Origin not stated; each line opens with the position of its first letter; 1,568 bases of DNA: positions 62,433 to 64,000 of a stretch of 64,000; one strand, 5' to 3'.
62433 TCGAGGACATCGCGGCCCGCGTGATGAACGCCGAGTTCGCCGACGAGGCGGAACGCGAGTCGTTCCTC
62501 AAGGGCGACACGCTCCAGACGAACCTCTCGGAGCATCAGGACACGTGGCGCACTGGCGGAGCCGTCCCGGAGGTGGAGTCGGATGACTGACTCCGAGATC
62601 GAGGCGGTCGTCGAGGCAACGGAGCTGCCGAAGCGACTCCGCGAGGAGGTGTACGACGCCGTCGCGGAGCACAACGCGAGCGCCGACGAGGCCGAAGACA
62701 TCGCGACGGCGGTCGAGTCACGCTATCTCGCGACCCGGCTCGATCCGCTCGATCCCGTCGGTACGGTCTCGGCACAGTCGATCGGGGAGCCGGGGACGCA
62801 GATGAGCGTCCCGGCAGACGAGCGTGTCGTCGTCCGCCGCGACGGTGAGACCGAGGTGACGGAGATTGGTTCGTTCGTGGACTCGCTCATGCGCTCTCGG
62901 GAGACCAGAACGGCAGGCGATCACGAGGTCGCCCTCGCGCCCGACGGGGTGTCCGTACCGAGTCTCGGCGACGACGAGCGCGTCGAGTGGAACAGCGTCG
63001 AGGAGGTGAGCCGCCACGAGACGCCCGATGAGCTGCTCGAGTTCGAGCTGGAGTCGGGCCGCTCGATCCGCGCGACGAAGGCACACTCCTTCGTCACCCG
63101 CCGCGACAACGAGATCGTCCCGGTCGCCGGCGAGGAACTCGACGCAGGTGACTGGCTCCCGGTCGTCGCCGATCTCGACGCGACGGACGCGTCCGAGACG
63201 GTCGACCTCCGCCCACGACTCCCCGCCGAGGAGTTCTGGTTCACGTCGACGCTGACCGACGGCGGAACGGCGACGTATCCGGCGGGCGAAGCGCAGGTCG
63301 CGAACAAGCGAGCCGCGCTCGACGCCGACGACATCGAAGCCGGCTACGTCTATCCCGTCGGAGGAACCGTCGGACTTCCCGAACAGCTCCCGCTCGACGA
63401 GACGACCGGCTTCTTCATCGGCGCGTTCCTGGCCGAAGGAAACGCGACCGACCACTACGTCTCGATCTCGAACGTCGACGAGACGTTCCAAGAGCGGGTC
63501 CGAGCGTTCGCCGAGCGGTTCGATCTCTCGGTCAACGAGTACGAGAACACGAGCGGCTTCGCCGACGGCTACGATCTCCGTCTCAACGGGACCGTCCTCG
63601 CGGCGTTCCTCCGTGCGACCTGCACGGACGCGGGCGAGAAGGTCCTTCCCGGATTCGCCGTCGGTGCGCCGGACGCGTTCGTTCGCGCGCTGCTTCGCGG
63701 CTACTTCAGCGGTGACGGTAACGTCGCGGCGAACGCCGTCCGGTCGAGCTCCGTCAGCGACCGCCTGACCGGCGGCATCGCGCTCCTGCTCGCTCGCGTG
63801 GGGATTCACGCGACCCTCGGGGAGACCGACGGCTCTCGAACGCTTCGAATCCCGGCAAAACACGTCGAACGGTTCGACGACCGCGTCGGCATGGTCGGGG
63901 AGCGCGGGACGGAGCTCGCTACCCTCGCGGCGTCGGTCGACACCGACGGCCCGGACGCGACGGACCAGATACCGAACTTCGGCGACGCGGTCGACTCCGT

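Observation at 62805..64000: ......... homing-endonuclease intein interrupting RNA polymerase subunit A'' (frame open at the window edge, missing from the ORF track)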

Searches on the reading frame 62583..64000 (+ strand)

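Call 4: search_protein_families(library=pfam, proteins=[window:62583-64000:+], max_evalue=0.01)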
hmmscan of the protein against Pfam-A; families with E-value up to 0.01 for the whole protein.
window:62583-64000:+ (472 aa): 3 families
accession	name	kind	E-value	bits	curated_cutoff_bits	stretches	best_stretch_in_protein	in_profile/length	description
PF14528.11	LAGLIDADG_3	-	2.1e-18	66.8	22.5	2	366-436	2-82/82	LAGLIDADG-like domain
PF14890.11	Intein_splicing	-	1.9e-08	34.7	35.8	1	130-322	29-145/155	Intein splicing domain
PF04998.22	RNA_pol_Rpb1_5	-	3.9e-05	23.7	28.5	1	57-75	72-90/267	RNA polymerase Rpb1, domain 5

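Call 5: search_protein_families(library=ncbifam, proteins=[window:62583-64000:+], max_evalue=0.01)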
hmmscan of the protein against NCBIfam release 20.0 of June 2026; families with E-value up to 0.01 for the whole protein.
window:62583-64000:+ (472 aa): 12 families
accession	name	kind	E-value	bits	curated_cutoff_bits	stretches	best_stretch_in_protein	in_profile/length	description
NF011491.0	PRK14898.1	equivalog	2.1e-176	588.5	783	1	5-470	2-444/860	DNA-directed RNA polymerase subunit A''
TIGR02389.1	RNA_pol_rpoA2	equivalog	3.1e-15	56.1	420.65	1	15-76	2-64/367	DNA-directed RNA polymerase subunit A''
NF045703.1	rSAM_Tes_intein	exception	6.8e-12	44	1700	1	75-412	156-512/1040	tetraether lipid synthase Tes, intein-containing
NF011302.0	PRK14714.1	equivalog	5.4e-11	40.8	1791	1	78-205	935-1063/1350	DNA-directed DNA polymerase II large subunit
TIGR01445.1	intein_Nterm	domain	6.7e-11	43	24.5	1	76-172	2-83/83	intein N-terminal splicing region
NF011303.0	PRK14715.1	equivalog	2.1e-09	35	1585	2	279-413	1124-1263/1627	DNA-directed DNA polymerase II large subunit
NF003159.0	PRK04132.1-4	equivalog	5e-08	31.4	999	1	267-439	176-334/852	replication factor C small subunit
NF038098.1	GyrA_w_intein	exception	3.9e-07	28.4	1850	1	274-468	238-445/1232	intein-containing DNA gyrase subunit A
NF011418.0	PRK14845.1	equivalog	7e-05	20.8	756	1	122-438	64-300/1049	translation initiation factor IF-2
NF003158.0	PRK04132.1-3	equivalog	0.00036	17.7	1750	0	68-200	55-175/1437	replication factor C small subunit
NF005852.0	PRK07773.1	equivalog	0.0011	17.4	780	0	352-443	597-702/886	replicative DNA helicase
NF003157.0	PRK04132.1-2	equivalog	0.005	14.8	1103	0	274-414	171-313/864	replication factor C small subunit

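Call 6: find_homologous_proteins(query=window:62583-64000:+, max_evalue=0.00001)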
Query window:62583-64000:+ (472 aa): 760 proteins with E <= 0.00001 among 8000 candidates; the best 120 are listed.
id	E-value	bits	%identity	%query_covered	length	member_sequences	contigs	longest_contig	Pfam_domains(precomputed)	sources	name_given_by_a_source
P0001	3.5e-212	724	71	99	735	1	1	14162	PF04998.23,PF14528.12,PF14890.12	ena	-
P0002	1.6e-211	722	70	99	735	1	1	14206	PF04998.23,PF14528.12,PF14890.12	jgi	-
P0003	7.7e-211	719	70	99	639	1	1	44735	PF04998.23,PF14528.12,PF14890.12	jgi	-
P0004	6.7e-209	713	69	99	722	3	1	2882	PF04998.23,PF14528.12,PF14890.12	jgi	-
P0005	3.8e-201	687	68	98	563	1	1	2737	PF04998.23,PF14528.12,PF14890.12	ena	-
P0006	1.0e-199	683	67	99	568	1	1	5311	PF04998.23,PF14528.12,PF14890.12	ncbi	ncbi:MAG: hypothetical protein ACI8XM_002042, partial [Haloarculaceae archaeon]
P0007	1.1e-194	666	68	95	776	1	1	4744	PF04998.23,PF14528.12,PF14890.12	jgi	-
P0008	1.0e-193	663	64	100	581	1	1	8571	PF04998.23,PF14528.12,PF14890.12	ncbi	ncbi:MAG: DNA-directed RNA polymerase subunit A'', partial [Haloarculaceae archaeon]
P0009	1.1e-189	650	64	99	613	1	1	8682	PF04998.23,PF14528.12,PF14890.12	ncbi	ncbi:MAG: DNA-directed RNA polymerase subunit A'', partial [Halovenus sp.]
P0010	7.1e-189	647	64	100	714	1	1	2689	PF04998.23,PF14528.12,PF14890.12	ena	-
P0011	1.2e-186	640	62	99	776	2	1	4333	PF04998.23,PF14528.12,PF14890.12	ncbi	ncbi:MAG: DNA-directed RNA polymerase subunit A'', partial [Haloarculaceae archaeon]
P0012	2.3e-183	629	62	100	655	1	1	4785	PF04998.23,PF14528.12,PF14890.12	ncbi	ncbi:MAG: DNA-directed RNA polymerase subunit A'', partial [Halodesulfurarchaeum sp.]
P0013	1.8e-168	580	67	86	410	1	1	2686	PF04998.23,PF14528.12,PF14890.12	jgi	jgi:DNA-directed RNA polymerase subunit A"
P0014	2.8e-164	566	66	84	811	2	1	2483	PF04998.23,PF14528.12,PF14890.12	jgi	jgi:DNA-directed RNA polymerase subunit A"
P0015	4.0e-143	496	67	70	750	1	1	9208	PF04998.23,PF14528.12,PF14890.12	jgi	jgi:DNA-directed RNA polymerase subunit A"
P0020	2.4e-118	414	62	64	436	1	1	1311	PF04998.23,PF14528.12,PF14890.12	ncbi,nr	ncbi:MAG: LAGLIDADG family homing endonuclease, partial [Halobacteriales archaeon]|nr:LAGLIDADG fami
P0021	2.7e-116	408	60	69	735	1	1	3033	PF04998.23,PF14528.12,PF14890.12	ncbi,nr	ncbi:MAG: DNA-directed RNA polymerase subunit A'', partial [Halobacteria archaeon]|nr:DNA-directed R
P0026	1.0e-80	290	40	89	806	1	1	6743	PF04998.23,PF14528.12,PF14890.12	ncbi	ncbi:MAG: DNA-directed RNA polymerase subunit A'' [Candidatus Micrarchaeota archaeon]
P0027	1.1e-79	287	41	89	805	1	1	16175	PF04998.23,PF14528.12,PF14890.12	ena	-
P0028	1.6e-79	287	42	88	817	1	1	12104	PF04998.23,PF14528.12,PF14890.12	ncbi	-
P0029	4.9e-78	282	42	89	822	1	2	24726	PF04998.23,PF14528.12,PF14890.12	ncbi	-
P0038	1.4e-75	274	39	88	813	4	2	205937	PF04998.23,PF14528.12,PF14890.12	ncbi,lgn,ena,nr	ncbi:hypothetical protein AUJ17_00320 [Candidatus Micrarchaeota archaeon CG1_02_47_40]|nr:MAG: hypot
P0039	1.4e-75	274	39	91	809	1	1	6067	PF04998.23,PF14528.12,PF14890.12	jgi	jgi:DNA-directed RNA polymerase subunit A"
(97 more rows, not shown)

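Call 7: find_related_loci(query=window:62583-64000:+, collection=genome_contigs, flank=6000)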
Query window:62583-64000:+ (472 aa) in genome_contigs; peptide patterns used: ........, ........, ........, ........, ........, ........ (x = any residue, [..] = any of these).
60 stretches matched a pattern; 5 encode a relative of the query (tblastn E <= 1e-3); 5 distinct loci.
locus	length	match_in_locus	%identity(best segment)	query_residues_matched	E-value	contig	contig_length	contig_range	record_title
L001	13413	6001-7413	76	5-470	0e+0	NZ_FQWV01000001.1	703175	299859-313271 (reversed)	Halobaculum gomorrense strain DSM 9297, whole genome shotgun sequence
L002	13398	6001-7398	69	5-470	0e+0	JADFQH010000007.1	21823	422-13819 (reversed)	MAG: Methanobacteriota archaeon isolate B79T1B8 B79T1B8_NODE3907, whole genome shotgun sequence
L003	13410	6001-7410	69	5-470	0e+0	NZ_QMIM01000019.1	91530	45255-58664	Halorubrum sp. 48-1-W NODE_13_length_91530_cov_8.94002, whole genome shotgun sequence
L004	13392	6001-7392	69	5-467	0e+0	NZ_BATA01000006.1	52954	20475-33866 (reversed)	Halarchaeum acidiphilum MH1-52-1 strain JCM 16109, whole genome shotgun sequence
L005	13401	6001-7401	76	5-470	0e+0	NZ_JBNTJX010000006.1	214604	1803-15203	Halobaculum sp. EA56 EA56_scaffold6, whole genome shotgun sequence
